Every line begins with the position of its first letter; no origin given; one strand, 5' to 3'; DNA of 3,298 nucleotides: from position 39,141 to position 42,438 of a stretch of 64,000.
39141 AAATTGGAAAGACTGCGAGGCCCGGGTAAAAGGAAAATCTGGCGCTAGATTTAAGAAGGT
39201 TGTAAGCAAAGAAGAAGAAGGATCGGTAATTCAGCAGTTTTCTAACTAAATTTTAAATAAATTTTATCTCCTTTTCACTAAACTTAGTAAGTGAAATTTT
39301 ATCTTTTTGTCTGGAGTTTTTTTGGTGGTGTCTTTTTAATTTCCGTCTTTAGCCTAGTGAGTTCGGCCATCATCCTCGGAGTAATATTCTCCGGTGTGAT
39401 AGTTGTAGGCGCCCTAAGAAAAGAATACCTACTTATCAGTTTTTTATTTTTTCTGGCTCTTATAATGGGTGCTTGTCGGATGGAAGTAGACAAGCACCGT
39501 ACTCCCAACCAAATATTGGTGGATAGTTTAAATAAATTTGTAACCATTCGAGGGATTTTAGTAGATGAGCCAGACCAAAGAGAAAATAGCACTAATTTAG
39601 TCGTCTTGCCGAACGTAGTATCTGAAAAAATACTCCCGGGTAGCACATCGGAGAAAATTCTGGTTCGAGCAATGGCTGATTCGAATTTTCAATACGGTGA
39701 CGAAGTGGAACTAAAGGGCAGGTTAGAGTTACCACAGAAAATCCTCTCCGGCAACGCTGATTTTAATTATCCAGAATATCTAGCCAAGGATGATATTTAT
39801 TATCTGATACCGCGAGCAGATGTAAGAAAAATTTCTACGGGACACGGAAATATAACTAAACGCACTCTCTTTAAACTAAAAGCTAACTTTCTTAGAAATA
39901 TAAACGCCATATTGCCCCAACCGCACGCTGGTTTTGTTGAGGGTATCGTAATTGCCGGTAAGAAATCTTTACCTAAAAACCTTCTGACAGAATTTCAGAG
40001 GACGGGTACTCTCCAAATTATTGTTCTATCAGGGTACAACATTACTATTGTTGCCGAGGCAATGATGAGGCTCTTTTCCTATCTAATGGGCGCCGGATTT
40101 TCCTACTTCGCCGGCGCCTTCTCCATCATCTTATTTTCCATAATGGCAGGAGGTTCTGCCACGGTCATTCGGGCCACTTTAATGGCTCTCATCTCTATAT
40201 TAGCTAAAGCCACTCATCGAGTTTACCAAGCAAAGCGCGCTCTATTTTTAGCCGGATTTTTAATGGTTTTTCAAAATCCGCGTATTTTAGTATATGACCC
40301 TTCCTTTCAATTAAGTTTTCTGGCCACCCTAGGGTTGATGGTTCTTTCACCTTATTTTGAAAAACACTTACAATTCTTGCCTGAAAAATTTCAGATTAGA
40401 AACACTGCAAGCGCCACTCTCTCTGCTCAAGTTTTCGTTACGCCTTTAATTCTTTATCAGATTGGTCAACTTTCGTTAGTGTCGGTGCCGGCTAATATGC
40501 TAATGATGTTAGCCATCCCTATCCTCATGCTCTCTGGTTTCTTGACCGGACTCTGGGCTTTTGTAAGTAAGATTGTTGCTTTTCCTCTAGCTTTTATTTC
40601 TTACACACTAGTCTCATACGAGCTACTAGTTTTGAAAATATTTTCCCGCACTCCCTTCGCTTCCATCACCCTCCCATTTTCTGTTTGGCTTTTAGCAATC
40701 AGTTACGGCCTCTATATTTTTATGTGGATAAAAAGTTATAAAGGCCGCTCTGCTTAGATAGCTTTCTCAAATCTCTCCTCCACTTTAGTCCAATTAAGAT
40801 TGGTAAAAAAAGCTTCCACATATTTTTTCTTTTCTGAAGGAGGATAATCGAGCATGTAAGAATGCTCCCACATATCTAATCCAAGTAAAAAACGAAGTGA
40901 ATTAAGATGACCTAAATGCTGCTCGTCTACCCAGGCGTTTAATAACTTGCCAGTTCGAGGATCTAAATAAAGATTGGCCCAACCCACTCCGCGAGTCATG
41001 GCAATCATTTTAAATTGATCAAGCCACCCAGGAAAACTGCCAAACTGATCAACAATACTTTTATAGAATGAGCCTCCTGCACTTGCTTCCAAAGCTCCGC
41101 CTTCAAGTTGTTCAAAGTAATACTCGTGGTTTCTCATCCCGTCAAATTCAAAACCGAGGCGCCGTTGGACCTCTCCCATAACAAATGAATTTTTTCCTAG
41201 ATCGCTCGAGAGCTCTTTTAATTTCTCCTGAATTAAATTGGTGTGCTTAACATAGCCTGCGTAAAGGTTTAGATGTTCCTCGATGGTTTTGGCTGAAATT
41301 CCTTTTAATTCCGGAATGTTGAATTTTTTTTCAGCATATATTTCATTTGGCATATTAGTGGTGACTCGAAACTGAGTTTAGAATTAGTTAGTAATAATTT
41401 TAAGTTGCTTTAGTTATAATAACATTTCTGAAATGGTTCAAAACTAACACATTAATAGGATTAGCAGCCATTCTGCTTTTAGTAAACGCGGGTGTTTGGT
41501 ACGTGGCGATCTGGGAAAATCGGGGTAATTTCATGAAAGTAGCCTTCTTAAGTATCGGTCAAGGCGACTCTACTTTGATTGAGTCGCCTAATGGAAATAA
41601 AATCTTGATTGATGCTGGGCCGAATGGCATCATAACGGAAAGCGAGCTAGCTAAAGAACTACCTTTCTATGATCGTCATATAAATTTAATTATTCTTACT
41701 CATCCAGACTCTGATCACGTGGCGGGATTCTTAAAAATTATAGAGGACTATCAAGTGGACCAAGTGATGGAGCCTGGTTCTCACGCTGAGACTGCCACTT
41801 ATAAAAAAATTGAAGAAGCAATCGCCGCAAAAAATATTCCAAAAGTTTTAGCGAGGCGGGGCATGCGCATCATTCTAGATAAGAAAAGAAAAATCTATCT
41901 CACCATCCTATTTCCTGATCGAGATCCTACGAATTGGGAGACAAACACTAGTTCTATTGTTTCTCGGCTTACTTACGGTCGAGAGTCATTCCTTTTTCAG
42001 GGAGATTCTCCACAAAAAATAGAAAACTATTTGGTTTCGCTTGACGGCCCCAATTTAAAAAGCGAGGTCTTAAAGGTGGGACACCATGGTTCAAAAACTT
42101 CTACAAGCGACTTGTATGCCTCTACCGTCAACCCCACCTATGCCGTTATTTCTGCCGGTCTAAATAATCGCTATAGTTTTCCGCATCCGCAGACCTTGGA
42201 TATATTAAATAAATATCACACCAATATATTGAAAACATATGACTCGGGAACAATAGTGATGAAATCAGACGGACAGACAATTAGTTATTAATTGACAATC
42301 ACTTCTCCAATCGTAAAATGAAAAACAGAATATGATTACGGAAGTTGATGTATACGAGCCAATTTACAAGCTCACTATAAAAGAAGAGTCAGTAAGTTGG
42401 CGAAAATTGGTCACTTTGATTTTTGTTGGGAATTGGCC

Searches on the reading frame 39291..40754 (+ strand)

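Call 65: search_protein_families(library=pfam, proteins=[window:39291-40754:+], max_evalue=0.00001)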
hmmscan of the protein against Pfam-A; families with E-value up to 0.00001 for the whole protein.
window:39291-40754:+ (488 aa): 2 families
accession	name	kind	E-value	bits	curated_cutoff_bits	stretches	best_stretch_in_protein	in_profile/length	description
PF03772.21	Competence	-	5.6e-38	131.3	23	1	221-479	3-264/270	Competence protein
PF13567.11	DUF4131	-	1.3e-16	61.2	31.6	1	24-171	15-155/165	Domain of unknown function (DUF4131)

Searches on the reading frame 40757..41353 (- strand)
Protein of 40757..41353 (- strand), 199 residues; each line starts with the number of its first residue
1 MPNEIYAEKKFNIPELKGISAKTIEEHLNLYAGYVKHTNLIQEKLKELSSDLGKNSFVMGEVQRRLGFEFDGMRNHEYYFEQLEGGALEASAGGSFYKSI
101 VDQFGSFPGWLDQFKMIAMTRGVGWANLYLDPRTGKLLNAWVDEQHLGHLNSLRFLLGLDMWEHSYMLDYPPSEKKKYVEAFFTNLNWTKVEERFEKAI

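Call 65: search_protein_families(library=pfam, proteins=[window:40757-41353:-], max_evalue=0.00001)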
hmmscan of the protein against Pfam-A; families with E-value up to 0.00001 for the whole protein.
window:40757-41353:- (199 aa): 1 family
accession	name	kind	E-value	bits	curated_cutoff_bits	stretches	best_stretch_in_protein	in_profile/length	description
PF02777.23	Sod_Fe_C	-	7.6e-22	77.7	20.9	1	95-194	4-102/102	Iron/manganese superoxide dismutases, C-terminal domain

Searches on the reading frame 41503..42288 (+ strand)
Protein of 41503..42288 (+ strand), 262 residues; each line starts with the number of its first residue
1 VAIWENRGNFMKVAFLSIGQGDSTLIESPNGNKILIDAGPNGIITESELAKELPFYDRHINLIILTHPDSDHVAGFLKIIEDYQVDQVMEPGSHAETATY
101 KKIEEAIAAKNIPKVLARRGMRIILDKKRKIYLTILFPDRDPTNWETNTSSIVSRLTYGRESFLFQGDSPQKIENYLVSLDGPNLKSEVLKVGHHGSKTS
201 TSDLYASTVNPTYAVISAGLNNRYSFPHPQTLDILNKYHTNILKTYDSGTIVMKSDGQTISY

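Call 65: search_protein_families(library=pfam, proteins=[window:41503-42288:+], max_evalue=0.00001)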
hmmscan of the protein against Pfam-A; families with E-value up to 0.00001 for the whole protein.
window:41503-42288:+ (262 aa): 2 families
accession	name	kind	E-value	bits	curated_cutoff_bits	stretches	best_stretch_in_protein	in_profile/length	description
PF00753.33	Lactamase_B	-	8e-16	59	22.7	1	19-218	4-194/196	Metallo-beta-lactamase superfamily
PF12706.13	Lactamase_B_2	-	2.8e-06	27.5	27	1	33-114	2-81/200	Beta-lactamase superfamily domain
